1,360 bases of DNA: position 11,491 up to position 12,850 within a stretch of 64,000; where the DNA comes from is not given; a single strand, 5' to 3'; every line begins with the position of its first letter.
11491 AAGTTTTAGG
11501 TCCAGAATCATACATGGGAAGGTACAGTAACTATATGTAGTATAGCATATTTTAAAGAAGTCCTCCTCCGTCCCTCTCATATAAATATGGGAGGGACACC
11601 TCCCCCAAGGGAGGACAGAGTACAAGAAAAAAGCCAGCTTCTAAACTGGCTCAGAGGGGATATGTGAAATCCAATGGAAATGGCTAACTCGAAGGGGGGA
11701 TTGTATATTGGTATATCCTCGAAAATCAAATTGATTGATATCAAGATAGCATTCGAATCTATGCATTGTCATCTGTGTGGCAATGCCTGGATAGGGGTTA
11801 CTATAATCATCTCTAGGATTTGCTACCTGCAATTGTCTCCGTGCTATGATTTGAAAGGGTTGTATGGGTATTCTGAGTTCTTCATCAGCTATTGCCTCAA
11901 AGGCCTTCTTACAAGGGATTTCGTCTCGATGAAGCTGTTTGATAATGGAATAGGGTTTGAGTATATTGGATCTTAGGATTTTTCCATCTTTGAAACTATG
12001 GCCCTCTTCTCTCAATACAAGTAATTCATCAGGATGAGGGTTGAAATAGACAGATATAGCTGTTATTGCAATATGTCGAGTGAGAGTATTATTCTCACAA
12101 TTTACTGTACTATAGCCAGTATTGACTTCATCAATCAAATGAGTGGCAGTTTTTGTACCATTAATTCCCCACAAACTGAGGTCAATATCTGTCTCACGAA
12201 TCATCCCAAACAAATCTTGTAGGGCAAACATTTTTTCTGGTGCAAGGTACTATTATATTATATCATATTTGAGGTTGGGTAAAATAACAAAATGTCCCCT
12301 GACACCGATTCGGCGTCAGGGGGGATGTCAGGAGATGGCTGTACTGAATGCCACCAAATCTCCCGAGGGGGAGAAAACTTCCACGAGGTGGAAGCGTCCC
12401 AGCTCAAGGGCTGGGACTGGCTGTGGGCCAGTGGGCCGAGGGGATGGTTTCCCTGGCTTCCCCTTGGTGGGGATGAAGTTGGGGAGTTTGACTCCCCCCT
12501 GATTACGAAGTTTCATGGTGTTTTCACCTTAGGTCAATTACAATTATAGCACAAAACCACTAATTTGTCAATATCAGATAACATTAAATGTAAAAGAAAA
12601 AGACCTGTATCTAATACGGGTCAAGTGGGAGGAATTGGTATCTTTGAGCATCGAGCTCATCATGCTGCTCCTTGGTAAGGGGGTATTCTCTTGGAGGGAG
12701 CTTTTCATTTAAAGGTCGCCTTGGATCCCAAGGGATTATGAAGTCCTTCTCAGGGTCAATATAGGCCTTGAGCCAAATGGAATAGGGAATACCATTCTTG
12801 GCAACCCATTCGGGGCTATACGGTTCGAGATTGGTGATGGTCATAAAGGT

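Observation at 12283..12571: Self-contained consensus-promoter-to-terminator unit whose ~200-nt body is an array of eight perfect hairpins, with anomalous GC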

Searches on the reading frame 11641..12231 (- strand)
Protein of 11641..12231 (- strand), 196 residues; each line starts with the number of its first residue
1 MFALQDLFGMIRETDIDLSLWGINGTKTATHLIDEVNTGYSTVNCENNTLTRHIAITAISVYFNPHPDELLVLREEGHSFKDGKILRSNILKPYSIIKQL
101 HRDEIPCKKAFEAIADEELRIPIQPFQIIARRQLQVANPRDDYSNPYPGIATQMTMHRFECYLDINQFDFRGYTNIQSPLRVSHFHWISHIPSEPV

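Call 12: search_protein_families(library=pfam, proteins=[window:11641-12231:-], max_evalue=0.01)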
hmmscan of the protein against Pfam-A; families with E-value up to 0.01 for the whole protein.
window:11641-12231:- (196 aa): 0 families

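Call 20: find_homologous_proteins(query=window:11641-12231:-, max_evalue=0.001)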
Query window:11641-12231:- (196 aa): 3 proteins with E <= 0.001 among 22 candidates.
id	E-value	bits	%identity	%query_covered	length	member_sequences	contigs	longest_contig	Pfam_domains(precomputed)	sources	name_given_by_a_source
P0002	5.2e-125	433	95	100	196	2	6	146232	-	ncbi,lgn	-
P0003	6.4e-68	246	59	100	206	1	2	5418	-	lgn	-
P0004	7.5e-30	122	42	99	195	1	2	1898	-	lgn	-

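Call 21: find_encoding_contigs(protein=P0002, flank=3000, max_places=6)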
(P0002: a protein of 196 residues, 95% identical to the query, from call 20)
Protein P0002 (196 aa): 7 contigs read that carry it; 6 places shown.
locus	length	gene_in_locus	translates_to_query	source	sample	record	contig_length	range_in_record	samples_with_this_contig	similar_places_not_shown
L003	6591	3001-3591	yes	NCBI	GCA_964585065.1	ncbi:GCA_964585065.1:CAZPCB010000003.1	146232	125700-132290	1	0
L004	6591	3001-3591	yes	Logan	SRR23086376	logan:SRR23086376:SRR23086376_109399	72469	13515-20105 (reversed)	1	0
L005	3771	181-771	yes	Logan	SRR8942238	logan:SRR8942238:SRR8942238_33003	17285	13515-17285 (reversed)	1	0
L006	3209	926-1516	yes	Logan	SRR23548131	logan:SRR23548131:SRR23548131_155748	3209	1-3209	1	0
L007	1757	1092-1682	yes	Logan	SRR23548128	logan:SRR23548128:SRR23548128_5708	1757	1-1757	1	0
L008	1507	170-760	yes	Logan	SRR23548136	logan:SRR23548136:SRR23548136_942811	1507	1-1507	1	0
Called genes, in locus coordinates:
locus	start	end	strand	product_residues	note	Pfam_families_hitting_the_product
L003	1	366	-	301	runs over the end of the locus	PF00005:ABC_tran, PF13175:AAA_15 (faint), PF13304:AAA_21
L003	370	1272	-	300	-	PF04018:VCA0040-like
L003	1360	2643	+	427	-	PF01943:Polysacc_synt, PF13440:Polysacc_synt_3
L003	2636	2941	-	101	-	-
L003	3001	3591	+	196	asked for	-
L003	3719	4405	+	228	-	-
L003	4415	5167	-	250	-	PF00535:Glycos_transf_2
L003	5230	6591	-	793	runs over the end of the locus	-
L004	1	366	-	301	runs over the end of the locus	PF00005:ABC_tran, PF13175:AAA_15 (faint), PF13304:AAA_21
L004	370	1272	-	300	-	PF04018:VCA0040-like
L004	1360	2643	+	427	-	PF01943:Polysacc_synt, PF13440:Polysacc_synt_3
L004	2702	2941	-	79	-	-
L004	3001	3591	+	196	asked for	-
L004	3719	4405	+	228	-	-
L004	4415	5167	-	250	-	PF00535:Glycos_transf_2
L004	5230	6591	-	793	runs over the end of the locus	-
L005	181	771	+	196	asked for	-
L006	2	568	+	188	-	?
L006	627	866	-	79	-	-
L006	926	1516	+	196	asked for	-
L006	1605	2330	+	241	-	-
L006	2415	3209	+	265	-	?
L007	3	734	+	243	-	?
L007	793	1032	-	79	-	-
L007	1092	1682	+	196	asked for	-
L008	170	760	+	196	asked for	-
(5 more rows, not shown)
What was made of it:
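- Public gene callers even chose the antisense ORF in L003, L004, L006 and L007 (call 21).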

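Call 22: find_encoding_contigs(protein=P0003, flank=3000, max_places=4)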
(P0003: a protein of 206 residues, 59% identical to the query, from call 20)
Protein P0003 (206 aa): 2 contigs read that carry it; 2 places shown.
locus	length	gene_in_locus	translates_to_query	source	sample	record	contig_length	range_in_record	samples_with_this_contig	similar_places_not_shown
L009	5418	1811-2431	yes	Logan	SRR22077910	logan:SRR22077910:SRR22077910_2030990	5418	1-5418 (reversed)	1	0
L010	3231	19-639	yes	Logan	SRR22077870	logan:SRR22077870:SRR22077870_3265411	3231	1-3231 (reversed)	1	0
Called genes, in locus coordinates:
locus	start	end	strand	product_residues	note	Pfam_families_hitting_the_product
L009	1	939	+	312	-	?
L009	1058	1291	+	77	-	-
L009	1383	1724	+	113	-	-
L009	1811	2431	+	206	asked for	-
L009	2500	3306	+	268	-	-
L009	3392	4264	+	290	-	-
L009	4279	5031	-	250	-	PF00535:Glycos_transf_2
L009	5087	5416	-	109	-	?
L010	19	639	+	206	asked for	-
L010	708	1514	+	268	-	-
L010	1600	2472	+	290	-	-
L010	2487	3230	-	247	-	?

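Call 23: find_encoding_contigs(protein=P0004, flank=3000, max_places=4)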
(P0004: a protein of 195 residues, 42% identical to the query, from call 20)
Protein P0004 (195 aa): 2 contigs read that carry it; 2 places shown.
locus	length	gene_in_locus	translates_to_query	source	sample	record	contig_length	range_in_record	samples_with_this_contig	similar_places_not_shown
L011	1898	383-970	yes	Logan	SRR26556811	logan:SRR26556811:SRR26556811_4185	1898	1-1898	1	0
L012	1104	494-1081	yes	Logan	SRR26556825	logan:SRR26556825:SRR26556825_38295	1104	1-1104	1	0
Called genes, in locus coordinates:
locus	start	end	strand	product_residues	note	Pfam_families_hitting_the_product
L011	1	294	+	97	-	?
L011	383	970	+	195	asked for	-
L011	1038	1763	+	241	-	-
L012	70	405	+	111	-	-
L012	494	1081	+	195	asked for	-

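Call 48: search_protein_families(library=ncbifam, proteins=[window:11641-12231:-], max_evalue=1)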
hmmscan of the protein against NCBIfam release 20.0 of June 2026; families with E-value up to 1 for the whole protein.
window:11641-12231:- (196 aa): 0 families

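Call 49: search_protein_families(library=phrogs, proteins=[window:11641-12231:-], max_evalue=1)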
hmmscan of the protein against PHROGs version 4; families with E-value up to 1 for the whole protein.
window:11641-12231:- (196 aa): 0 families

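Call 50: search_protein_families(library=padloc, proteins=[window:11641-12231:-], max_evalue=1)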
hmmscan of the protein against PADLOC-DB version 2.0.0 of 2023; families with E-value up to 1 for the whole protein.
window:11641-12231:- (196 aa): 0 families

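Call 60: predict_structure(alignment_id=A6)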
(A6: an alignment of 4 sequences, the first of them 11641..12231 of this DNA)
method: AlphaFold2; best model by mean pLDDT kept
length: 196 residues; sequences in the alignment: 4
mean_pLDDT: 48.8   pTM: 0.43
mean pLDDT of the five models: 48.8, 44.7, 42.3, 41.0, 38.5
residues with pLDDT >= 90: 0; 70-90: 5; 50-70: 81; < 50: 110
segments of 3 or more residues with pLDDT < 50: 1-6, 8-10, 12-14, 17-28, 30-39, 67-97, 106-120, 141-144, 171-196
pLDDT, mean of each block of 10 residues (from residue 1): 44 49 46 48 66 63 52 35 31 45 50 44 61 60 53 66 60 35 30 28
secondary structure, 60 per line:
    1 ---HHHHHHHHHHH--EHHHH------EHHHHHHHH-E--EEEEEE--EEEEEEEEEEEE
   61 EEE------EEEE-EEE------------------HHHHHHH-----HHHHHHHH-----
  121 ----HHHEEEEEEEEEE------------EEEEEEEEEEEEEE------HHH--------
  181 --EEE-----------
elements in order: H4-14 H18-21 H29-36 E41-46 E49-63 E70-73 E75-77 H96-102 H108-115 E128-137 E150-163 E183-185
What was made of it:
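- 11641..12231 (-): Downstream 196-aa orphan gene, the usual right-hand neighbour of the unit (family C). The AF2 model is unusable, pLDDT 49 (call 60).
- Tried and rejected: AlphaFold2 of the 196-aa neighbour: pLDDT 49, too poor for a fold search (call 60).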

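Call 79: search_protein_families(library=pfam, proteins=[L009:3392-4264:+], max_evalue=1)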
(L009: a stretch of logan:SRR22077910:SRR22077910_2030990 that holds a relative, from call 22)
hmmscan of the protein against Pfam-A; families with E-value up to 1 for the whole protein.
L009:3392-4264:+ (290 aa): 0 families

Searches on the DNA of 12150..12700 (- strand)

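Call 5: search_rna_families(source=window, start=12150, end=12700, threshold=evalue, max_evalue=10, show_alignments=4)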
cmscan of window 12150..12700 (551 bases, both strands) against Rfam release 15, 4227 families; matches with E-value up to 10: 1.
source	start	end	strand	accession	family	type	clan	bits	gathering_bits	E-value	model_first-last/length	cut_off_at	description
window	12543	12629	-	RF01934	bxd_6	Gene; lncRNA;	-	15.1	50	3.2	1-93/93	no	Bithoraxoid conserved region 6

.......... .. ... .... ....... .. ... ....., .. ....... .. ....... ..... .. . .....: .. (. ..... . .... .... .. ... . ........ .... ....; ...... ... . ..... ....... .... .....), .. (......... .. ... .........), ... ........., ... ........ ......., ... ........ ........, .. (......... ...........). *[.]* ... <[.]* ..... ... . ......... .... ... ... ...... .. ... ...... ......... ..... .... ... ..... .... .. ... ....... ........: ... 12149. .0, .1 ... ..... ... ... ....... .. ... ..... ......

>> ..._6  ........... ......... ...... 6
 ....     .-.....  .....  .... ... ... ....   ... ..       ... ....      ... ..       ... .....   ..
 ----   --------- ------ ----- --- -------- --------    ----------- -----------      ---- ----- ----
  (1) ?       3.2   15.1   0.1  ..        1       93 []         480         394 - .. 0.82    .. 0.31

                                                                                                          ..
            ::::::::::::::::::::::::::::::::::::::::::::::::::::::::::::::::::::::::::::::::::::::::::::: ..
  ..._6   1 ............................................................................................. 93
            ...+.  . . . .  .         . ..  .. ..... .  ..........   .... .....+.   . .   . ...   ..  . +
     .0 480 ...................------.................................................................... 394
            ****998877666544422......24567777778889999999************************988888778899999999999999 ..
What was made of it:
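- On Any Rfam 15 RNA family: A permissive scan of 12150-12700 gives only a chance lncRNA hit, E = 3.2, over the promoter (call 5).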

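Call 83: search_dna_similar(query=window:12283-12571:-, collection=phages, mode=distant, max_evalue=0.01, max_rows=5)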
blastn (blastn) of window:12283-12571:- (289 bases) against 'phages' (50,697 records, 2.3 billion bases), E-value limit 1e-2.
No match.
